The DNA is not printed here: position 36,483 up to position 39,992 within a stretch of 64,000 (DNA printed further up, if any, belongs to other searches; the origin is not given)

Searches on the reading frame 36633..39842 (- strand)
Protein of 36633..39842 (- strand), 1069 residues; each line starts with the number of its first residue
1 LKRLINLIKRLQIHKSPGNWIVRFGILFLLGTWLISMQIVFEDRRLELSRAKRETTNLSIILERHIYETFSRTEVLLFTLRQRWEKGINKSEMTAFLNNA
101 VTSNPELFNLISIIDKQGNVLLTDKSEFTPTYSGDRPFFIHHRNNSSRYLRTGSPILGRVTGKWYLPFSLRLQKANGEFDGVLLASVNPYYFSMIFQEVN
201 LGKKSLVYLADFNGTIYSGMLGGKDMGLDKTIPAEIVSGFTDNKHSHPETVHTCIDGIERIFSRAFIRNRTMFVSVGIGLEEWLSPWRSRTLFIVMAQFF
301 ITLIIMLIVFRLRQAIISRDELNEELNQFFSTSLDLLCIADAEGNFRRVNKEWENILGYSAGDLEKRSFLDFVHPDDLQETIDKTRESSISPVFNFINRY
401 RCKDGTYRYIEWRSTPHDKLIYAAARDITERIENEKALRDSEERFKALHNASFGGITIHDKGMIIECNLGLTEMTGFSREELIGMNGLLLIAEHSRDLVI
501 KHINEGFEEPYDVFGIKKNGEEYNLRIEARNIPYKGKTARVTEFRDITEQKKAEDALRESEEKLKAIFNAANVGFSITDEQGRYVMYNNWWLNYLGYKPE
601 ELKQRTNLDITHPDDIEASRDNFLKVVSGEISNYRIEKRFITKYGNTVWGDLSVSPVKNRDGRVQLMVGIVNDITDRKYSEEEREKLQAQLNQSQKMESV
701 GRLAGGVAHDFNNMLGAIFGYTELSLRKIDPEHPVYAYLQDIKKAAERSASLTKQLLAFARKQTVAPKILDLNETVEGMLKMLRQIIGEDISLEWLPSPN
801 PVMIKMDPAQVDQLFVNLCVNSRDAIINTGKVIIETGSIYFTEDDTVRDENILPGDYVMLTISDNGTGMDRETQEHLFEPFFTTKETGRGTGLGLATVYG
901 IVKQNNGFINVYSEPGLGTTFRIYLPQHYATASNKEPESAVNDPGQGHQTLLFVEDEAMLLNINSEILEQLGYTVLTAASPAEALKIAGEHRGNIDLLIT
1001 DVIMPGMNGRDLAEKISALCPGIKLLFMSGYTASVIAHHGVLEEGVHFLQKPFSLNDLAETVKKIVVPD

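Call 89: search_protein_families(library=pfam, proteins=[window:36633-39842:-], max_evalue=0.0001)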
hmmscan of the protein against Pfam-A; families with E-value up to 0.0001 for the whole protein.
window:36633-39842:- (1069 aa): 9 families
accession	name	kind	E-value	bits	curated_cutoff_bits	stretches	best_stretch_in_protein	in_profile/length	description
PF13426.13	PAS_9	-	5.2e-38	129.9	27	3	573-676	2-103/103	PAS domain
PF08447.18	PAS_3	-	3.5e-33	114.2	25.6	2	587-671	4-89/89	PAS fold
PF00989.32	PAS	-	5.5e-24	84.8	22.6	2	563-674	2-113/113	PAS fold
PF08448.16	PAS_4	-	1.1e-20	74.4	23.1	2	568-678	1-109/110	PAS fold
PF13188.13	PAS_8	-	1.4e-19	69.7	21.8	2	562-616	1-55/65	PAS domain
PF02518.31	HATPase_c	-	1.8e-19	70.6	26.4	1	807-927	2-109/111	Histidine kinase-, DNA gyrase B-, and HSP90-like ATPase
PF00072.30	Response_reg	-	1.3e-18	67.6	30.2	1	952-1062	2-110/111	Response regulator receiver domain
PF00512.31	HisKA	-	2.9e-07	30.9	26.9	1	701-763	3-64/66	His Kinase A (phospho-acceptor) domain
PF02743.24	dCache_1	-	5.4e-07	29.8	45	1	68-219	34-182/240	Cache domain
